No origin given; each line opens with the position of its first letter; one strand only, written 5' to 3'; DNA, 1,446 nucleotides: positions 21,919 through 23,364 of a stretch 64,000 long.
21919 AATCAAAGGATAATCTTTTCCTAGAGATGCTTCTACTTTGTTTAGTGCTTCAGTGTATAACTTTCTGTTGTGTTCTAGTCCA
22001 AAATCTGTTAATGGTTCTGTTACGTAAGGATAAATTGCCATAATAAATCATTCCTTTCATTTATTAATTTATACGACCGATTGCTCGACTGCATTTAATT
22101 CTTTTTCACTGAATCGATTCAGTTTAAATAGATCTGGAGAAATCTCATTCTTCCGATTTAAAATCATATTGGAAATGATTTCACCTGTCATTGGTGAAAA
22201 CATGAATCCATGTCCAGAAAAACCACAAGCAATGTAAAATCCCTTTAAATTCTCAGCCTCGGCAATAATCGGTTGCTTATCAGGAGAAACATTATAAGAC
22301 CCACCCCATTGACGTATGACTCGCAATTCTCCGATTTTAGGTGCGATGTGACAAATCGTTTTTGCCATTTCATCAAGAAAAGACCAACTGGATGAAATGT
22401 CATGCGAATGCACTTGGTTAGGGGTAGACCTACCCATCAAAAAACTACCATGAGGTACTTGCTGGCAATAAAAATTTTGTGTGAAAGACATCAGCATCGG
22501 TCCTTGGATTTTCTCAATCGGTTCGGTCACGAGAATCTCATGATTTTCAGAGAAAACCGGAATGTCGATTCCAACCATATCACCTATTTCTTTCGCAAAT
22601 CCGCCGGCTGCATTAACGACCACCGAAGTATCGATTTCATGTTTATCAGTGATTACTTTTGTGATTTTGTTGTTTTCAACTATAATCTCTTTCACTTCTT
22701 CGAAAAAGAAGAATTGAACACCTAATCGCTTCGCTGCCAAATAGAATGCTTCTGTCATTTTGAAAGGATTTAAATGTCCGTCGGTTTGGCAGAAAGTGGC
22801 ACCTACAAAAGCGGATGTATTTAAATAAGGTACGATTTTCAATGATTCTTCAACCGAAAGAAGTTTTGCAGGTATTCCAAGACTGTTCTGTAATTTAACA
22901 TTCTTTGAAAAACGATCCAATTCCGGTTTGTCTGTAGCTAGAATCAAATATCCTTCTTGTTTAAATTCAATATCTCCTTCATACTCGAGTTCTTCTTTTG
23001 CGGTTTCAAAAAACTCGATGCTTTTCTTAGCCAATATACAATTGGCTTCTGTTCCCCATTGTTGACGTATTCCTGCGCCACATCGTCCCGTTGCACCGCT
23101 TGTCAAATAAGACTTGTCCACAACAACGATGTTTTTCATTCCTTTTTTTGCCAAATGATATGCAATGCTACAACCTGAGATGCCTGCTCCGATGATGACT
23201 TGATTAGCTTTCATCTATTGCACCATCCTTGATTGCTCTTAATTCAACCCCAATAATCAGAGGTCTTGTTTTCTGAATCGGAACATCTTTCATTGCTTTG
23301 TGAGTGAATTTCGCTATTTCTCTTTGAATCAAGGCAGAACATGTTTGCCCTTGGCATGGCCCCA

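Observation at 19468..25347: Five-subunit sarcosine-oxidase/HcnABC/archaeal-PDH-like flavo-iron-sulfur dehydrogenase linked to P5C dehydrogenase and an unknown Cys-rich protein: probable unconventional proline oxidation pathway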

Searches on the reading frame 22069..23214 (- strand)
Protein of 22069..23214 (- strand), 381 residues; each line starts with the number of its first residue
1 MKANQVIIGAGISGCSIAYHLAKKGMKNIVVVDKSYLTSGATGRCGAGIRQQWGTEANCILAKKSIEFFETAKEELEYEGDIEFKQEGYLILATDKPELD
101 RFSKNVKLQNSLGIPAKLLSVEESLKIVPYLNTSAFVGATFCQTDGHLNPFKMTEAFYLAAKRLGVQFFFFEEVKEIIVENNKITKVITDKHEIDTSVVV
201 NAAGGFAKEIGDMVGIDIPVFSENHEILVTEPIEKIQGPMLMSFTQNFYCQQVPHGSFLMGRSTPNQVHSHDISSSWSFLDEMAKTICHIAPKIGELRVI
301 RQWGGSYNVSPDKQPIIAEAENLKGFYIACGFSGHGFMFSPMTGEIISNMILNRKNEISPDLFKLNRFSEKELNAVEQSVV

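Call 3: search_protein_families(library=pfam, proteins=[window:22069-23214:-], max_evalue=0.01)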
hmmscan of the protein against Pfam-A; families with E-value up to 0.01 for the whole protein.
window:22069-23214:- (381 aa): 13 families
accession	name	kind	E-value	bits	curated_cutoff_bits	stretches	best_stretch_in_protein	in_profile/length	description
PF01266.30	DAO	-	1.1e-68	232.8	27.9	1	6-349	3-352/353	FAD dependent oxidoreductase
PF00890.30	FAD_binding_2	-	3.2e-08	33.6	20.4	1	6-49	3-45/414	FAD binding domain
PF13738.12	Pyr_redox_3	-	8.2e-07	29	30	0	6-37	1-32/305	Pyridine nucleotide-disulphide oxidoreductase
PF07992.20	Pyr_redox_2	-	2.2e-06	27.8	26.1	0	6-35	4-34/291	Pyridine nucleotide-disulphide oxidoreductase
PF13450.12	NAD_binding_8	-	8.8e-06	26.4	21.9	1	7-35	1-28/68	NAD(P)-binding Rossmann-like domain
PF00070.33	Pyr_redox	-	0.00018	22.4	22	0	6-38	3-35/82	Pyridine nucleotide-disulphide oxidoreductase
PF01134.28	GIDA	-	0.00037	20.1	22.1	0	6-32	3-29/391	Glucose inhibited division protein A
PF01946.23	Thi4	-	0.00048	19.9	26.2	1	3-47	18-62/235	Thi4 family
PF03486.20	HI0933_like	-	0.002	18.1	50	0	153-206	111-165/244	HI0933-like protein Rossmann domain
PF01488.26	Shikimate_DH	-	0.0022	18.5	24.3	1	3-36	13-46/138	Shikimate / quinate 5-dehydrogenase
PF21799.2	MurD-like_N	-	0.0039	17.9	27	1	4-35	2-32/88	Mur ligase MurD-like, N-terminal domain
PF01494.25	FAD_binding_3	-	0.0043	16.8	22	0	6-34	5-32/349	FAD binding domain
PF00899.27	ThiF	-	0.0046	16.6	28.1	1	4-34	22-52/238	ThiF family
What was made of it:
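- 22069..23214 (-): beta subunit (381 aa): DAO-family FAD flavoprotein, the predicted L-proline-oxidising catalytic subunit. DAO E 1.1e-68 (call 3).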

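Call 4: search_protein_families(library=ncbifam, proteins=[window:22069-23214:-], max_evalue=0.01)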
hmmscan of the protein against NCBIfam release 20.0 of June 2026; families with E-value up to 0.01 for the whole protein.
window:22069-23214:- (381 aa): 49 families (the best 25 are shown)
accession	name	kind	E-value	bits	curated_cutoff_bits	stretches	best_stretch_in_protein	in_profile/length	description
TIGR01373.1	soxB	subfamily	7.2e-51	173.3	529.45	1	5-370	33-401/407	sarcosine oxidase subunit beta family protein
TIGR02352.1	thiamin_ThiO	equivalog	3.3e-40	138.2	250.8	1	6-354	2-350/351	glycine oxidase ThiO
NF001933.0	PRK00711.1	subfamily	4.3e-29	101.8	383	2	76-374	122-422/429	D-amino acid dehydrogenase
NF008425.0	PRK11259.1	equivalog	3.1e-27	95.5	257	1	2-369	4-376/377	N-methyl-L-tryptophan oxidase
TIGR01377.1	soxA_mon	subfamily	3e-23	82.2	479.65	1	6-371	4-378/381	amino oxidase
TIGR03377.1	glycerol3P_GlpA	equivalog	2.8e-22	78.9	552.8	1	6-305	3-302/530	anaerobic glycerol-3-phosphate dehydrogenase subunit GlpA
NF033460.1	glycerol3P_ox_II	equivalog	1.1e-21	77.4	460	1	6-351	5-360/361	type 2 glycerol-3-phosphate oxidase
TIGR03364.1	HpnW_proposed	hypoth_equivalog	1.1e-20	74.1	285.1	1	6-186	4-179/365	TIGR03364 family FAD-dependent oxidoreductase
TIGR03197.1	MnmC_Cterm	equivalog_domain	1.9e-17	63.5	174.2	1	6-209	3-205/400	FAD-dependent 5-carboxymethylaminomethyl-2-thiouridine(34) oxidoreductase MnmC1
NF008313.0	PRK11101.1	equivalog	6.3e-16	58.1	425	1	3-230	9-236/548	anaerobic glycerol-3-phosphate dehydrogenase subunit A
NF009074.0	PRK12409.1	equivalog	7.5e-16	58.3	494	2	68-221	118-272/410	D-amino acid dehydrogenase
NF002480.1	PRK01747.1-1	equivalog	1.6e-15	56.6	540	1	5-208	251-453/645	bifunctional tRNA (5-methylaminomethyl-2-thiouridine)(34)-methyltransferase MnmC2/FAD-dependent 5-carboxymethylaminomethyl-2-thiouridine(34)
NF050086.1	pipecolate_AmaA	exception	9.4e-15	54.2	600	1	2-363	25-392/425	L-pipecolate oxidase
NF008726.1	PRK11728.1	equivalog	1.4e-11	43.9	299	1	5-218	3-213/389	L-2-hydroxyglutarate oxidase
NF002481.1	PRK01747.1-2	equivalog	1.1e-10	41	600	1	5-210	241-423/611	bifunctional tRNA (5-methylaminomethyl-2-thiouridine)(34)-methyltransferase MnmC2/FAD-dependent 5-carboxymethylaminomethyl-2-thiouridine(34)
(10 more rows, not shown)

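Call 5: search_solved_structures(query=window:22069-23214:-, max_evalue=1e-10)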
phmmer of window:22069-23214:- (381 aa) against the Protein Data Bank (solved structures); distinct sequences matched with E-value up to 1e-10: 23.
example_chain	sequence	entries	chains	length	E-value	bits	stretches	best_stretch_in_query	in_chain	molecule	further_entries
1y56_B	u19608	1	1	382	3.5e-79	269.6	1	2-375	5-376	sarcosine oxidase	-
3ada_B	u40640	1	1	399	7.8e-34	120.4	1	5-369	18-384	SARCOSINE OXIDASE BETA SUBUNIT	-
1vrq_B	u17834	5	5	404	8.1e-34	120.4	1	5-369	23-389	Sarcosine oxidase beta subunit | Subunit beta of sarcosine oxidase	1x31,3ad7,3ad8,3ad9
2gag_B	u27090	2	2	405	1.9e-33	119.2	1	5-370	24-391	heterotetrameric sarcosine oxidase beta-subunit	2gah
4pab_A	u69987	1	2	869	4e-33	118.1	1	2-356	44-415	Dimethylglycine dehydrogenase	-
5l46_A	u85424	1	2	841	1.4e-32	116.3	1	2-356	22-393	Dimethylglycine dehydrogenase, mitochondrial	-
4p9s_A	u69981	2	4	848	3.5e-32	115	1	2-356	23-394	Dimethylglycine dehydrogenase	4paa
7cyx_A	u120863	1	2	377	2.1e-28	102.6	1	4-356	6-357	Glycine oxidase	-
4ysh_A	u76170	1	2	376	1.9e-26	96.1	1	6-366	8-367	Glycine oxidase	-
1pj5_A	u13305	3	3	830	1e-18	70.7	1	6-238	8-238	N,N-dimethylglycine oxidase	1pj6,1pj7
3gsi_A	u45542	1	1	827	1.1e-18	70.6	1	6-238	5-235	N,N-dimethylglycine oxidase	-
1ryi_A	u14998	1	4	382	4.6e-18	68.5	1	5-372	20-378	GLYCINE OXIDASE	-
1ng3_A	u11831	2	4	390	4.8e-18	68.5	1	5-372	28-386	Glycine oxidase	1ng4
9woz_A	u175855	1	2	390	4.9e-18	68.4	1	5-372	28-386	Glycine oxidase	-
3if9_A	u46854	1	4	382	2.1e-17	66.4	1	5-372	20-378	Glycine oxidase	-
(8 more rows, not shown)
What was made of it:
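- Against glycine oxidase: 1e-18 to 1e-28 (call 5). The soxB model gives 173 bits against a cutoff of 529 (calls 4, 5).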

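Call 20: find_homologous_proteins(query=window:22069-23214:-, max_evalue=1e-30)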
Query window:22069-23214:- (381 aa): 4556 proteins with E <= 1e-30 among 8000 candidates; the best 120 are listed.
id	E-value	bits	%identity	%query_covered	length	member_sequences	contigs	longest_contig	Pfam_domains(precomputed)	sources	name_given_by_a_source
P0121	1.4e-254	862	100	100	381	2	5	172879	PF01266.31,PF13450.13,PF00890.31,PF07992.21,PF13738.13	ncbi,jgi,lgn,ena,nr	ncbi:MAG: FAD-binding oxidoreductase [Firmicutes bacterium]|nr:FAD-binding oxidoreductase [Bacillota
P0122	1.7e-227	773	88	100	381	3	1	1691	PF01266.31,PF13450.13,PF00890.31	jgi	-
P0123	2.0e-201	687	80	100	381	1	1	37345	PF01266.31,PF00070.34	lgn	-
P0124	5.2e-190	649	75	100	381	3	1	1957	PF01266.31,PF00890.31,PF07992.21,PF13738.13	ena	-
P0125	8.2e-188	642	74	100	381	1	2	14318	PF01266.31,PF00890.31,PF13738.13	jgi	-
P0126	1.0e-187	642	72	100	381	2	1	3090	PF01266.31,PF13450.13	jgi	-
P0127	6.6e-187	639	73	100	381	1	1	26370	PF01266.31,PF13450.13,PF00890.31,PF07992.21,PF13738.13,PF01134.29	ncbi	ncbi:MAG: NAD(P)/FAD-dependent oxidoreductase [Candidatus Izemoplasmatales bacterium]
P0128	2.2e-182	624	71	100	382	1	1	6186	PF01946.24,PF01266.31,PF13450.13,PF00890.31,PF07992.21,PF13738.13,PF03486.21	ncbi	-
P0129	3.3e-182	624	70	100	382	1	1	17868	PF01946.24,PF01266.31,PF13450.13,PF00890.31,PF07992.21,PF13738.13,PF03486.21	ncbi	-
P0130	2.5e-181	621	70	100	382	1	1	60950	PF01946.24,PF01266.31,PF13450.13,PF00890.31,PF07992.21,PF13738.13,PF03486.21,PF01134.29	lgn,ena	-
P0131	6.6e-181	619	70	100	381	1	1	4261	PF01266.31,PF13450.13,PF00890.31,PF07992.21,PF13738.13,PF01134.29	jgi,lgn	-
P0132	1.0e-180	619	69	100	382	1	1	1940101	PF01946.24,PF01266.31,PF13450.13,PF00890.31,PF07992.21,PF13738.13,PF03486.21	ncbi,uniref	ncbi:NAD(P)/FAD-dependent oxidoreductase [Candidatus Izemoplasma sp. B36]|uniref:NAD(P)/FAD-dependen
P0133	3.5e-180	617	70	100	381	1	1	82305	PF01266.31,PF13450.13,PF00890.31,PF13738.13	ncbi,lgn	-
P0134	6.6e-180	616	70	100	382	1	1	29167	PF01946.24,PF01266.31,PF13450.13,PF00890.31,PF07992.21,PF13738.13,PF03486.21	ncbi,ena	-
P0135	4.8e-179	613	70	100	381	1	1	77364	PF01266.31,PF07992.21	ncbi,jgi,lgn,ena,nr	ncbi:MAG: FAD-binding oxidoreductase [Firmicutes bacterium]|nr:FAD-binding oxidoreductase [Bacillota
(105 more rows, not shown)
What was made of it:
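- Databases name homologues 'sarcosine oxidase subunit beta' (call 20). Relatives include aerotolerant isolates, for example Peloplasma aerotolerans (call 20).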

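Call 27: search_solved_structures(query=window:22069-23214:-, max_evalue=1e-50, show_alignments=1)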
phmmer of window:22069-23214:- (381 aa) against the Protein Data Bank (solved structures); distinct sequences matched with E-value up to 1e-50: 1.
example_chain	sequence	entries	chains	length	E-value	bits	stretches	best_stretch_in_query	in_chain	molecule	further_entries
1y56_B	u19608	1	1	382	3.5e-79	269.6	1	2-375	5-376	sarcosine oxidase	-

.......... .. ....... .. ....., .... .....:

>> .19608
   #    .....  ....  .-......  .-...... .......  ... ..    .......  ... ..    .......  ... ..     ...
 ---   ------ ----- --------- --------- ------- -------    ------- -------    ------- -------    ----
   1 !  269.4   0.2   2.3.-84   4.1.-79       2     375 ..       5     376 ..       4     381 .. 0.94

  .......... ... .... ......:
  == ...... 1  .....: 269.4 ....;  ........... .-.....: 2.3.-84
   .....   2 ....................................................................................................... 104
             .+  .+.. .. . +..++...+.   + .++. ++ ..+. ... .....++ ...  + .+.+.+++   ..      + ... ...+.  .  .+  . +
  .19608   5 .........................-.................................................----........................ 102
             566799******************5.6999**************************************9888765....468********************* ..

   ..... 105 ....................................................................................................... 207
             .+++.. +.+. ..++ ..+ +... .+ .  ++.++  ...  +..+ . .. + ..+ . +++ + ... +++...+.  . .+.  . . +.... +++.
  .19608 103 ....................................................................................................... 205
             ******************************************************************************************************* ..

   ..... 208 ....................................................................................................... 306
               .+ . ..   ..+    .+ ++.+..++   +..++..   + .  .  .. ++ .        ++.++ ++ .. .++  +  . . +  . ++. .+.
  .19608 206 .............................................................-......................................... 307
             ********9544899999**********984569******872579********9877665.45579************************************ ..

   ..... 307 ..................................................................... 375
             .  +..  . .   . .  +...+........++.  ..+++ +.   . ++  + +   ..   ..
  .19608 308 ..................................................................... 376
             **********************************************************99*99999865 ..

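Call 32: find_related_loci(query=A2, collection=genome_contigs, flank=8000)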
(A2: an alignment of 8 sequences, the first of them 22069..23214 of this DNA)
Query A2 (381 aa) in genome_contigs; peptide patterns used: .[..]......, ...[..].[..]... (x = any residue, [..] = any of these).
600 stretches matched a pattern (row limit reached: there are more); 586 encode a relative of the query (tblastn E <= 1e-3); the best 80 are kept; 80 distinct loci.
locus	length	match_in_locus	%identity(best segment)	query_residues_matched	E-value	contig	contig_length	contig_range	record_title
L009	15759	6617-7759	67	1-381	0e+0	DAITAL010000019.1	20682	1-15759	MAG TPA_asm: Bacillota bacterium isolate CTOTU29496 NODE_1559_length_20682_cov_5.642362, whole genome shotgun sequence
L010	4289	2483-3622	69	2-381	0e+0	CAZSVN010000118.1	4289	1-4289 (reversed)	MAG TPA_asm: uncultured Candidatus Izemoplasmatales bacterium isolate binchicken_co42_414 genome assembly, contig: NODE_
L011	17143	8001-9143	67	1-381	1e-180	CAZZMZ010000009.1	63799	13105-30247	MAG TPA_asm: uncultured Mariniplasma sp. isolate binchicken_co324_27 genome assembly, contig: NODE_204_length_63799_cov_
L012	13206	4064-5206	66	1-381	2e-180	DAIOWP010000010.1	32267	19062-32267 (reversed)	MAG TPA_asm: Acholeplasmataceae bacterium isolate CTOTU29504 NODE_899_length_32267_cov_6.548274, whole genome shotgun se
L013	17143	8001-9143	67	1-381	4e-179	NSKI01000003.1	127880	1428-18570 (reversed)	Inordinaticella fortuita strain 4B NODE_3_length_127880_cov_465.405, whole genome shotgun sequence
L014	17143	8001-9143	67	1-381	2e-178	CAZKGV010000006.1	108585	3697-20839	MAG TPA_asm: uncultured Acholeplasmataceae bacterium isolate binchicken_co39_59 genome assembly, contig: NODE_308_length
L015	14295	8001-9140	68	1-381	2e-178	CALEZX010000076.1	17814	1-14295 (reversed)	MAG TPA_asm: uncultured Bacillales bacterium isolate SRR6007447_bin.13_CONCOCT_v1.1_MAG genome assembly, contig: ERZ7241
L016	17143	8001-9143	65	1-381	7e-178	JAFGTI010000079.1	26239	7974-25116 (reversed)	MAG: Acholeplasmataceae bacterium isolate Zod_Metabat.963 k87_4680773, whole genome shotgun sequence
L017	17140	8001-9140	63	2-381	2e-174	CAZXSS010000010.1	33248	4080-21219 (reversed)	MAG TPA_asm: uncultured Candidatus Izemoplasmatales bacterium isolate SRP252850_co1_240 genome assembly, contig: NODE_21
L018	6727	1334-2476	64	1-381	3e-175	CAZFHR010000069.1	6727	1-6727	MAG TPA_asm: uncultured Candidatus Izemoplasmatales bacterium isolate SRP178699_co1_486 genome assembly, contig: NODE_16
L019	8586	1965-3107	67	1-381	7e-173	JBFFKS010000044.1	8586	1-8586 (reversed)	MAG: Xianfuyuplasma sp. isolate Mix_mud18.2022.04.106 k141_1136130_length_8586_cov_9.0000, whole genome shotgun sequence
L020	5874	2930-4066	66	3-381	1e-174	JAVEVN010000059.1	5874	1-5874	MAG: Candidatus Izemoplasmatales bacterium isolate BF4_122 NODE_48199_length_5874_cov_5.454672_Biofilm4, whole genome sh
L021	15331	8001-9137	63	3-381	2e-171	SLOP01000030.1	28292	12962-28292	MAG: Candidatus Izimaplasma bacterium isolate CSSed165cm_460 CSSed16-5cm-2908, whole genome shotgun sequence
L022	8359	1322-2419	67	16-381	8e-172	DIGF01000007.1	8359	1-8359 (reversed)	MAG TPA_asm: Bacillales bacterium UBA5729 UBA5729_contig_43943, whole genome shotgun sequence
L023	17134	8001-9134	64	4-381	6e-171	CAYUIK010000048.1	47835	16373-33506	MAG TPA_asm: uncultured Acholeplasmataceae bacterium isolate SRP067234_co1_33 genome assembly, contig: k99_781320, whole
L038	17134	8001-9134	58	3-381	5e-151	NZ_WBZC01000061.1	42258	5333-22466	Alkaliphilus pronyensis strain LacV Alk_LacV_TTCAGC_MERGED.PERFECT_contig_61, whole genome shotgun sequence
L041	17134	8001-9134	58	3-381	2e-149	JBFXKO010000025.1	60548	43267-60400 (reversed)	MAG: Sedimentibacter sp. isolate CA_2019_TPIn_77 NODE_1667_length_60548_cov_7.991145_TPIn, whole genome shotgun sequence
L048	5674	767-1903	56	2-381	7e-147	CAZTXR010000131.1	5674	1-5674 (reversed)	MAG TPA_asm: uncultured Clostridia bacterium isolate SRP294416_co3_531 genome assembly, contig: NODE_34982_length_5674_c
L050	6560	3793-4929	58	2-381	7e-144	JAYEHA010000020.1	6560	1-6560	MAG: Bacillota bacterium isolate MAG231 MAG231_20, whole genome shotgun sequence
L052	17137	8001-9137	55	2-381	2e-142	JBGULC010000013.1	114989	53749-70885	MAG: Christensenellales bacterium isolate ruminal_MAG_266 ruminal_MAG_266_contig_0013, whole genome shotgun sequence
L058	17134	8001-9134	55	3-381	3e-140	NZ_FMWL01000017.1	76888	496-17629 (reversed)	Acidaminobacter hydrogenoformans DSM 2784, whole genome shotgun sequence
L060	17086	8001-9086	56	19-381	4e-139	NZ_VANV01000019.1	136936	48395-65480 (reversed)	Acidaminobacter sp. JC074 scaffold_18, whole genome shotgun sequence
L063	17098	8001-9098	53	15-381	8e-137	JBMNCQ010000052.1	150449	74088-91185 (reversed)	MAG: Peptococcaceae bacterium isolate Bins.048 NODE_270, whole genome shotgun sequence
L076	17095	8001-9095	54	15-381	1e-130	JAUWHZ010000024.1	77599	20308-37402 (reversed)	MAG: Atribacterota bacterium isolate CSMAG_2281 CSMAG_2281_k141_768818_length_77599_cov_37.9767, whole genome shotgun se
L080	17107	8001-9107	52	2-373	9e-130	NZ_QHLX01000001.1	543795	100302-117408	Marinitoga lauensis strain LG1 unitig_2_quiver, whole genome shotgun sequence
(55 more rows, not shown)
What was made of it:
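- The module is widespread in strict anaerobes (Atribacterota, Acidaminobacter, Sedimentibacter, Marinitoga, Synergistetes; call 32).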
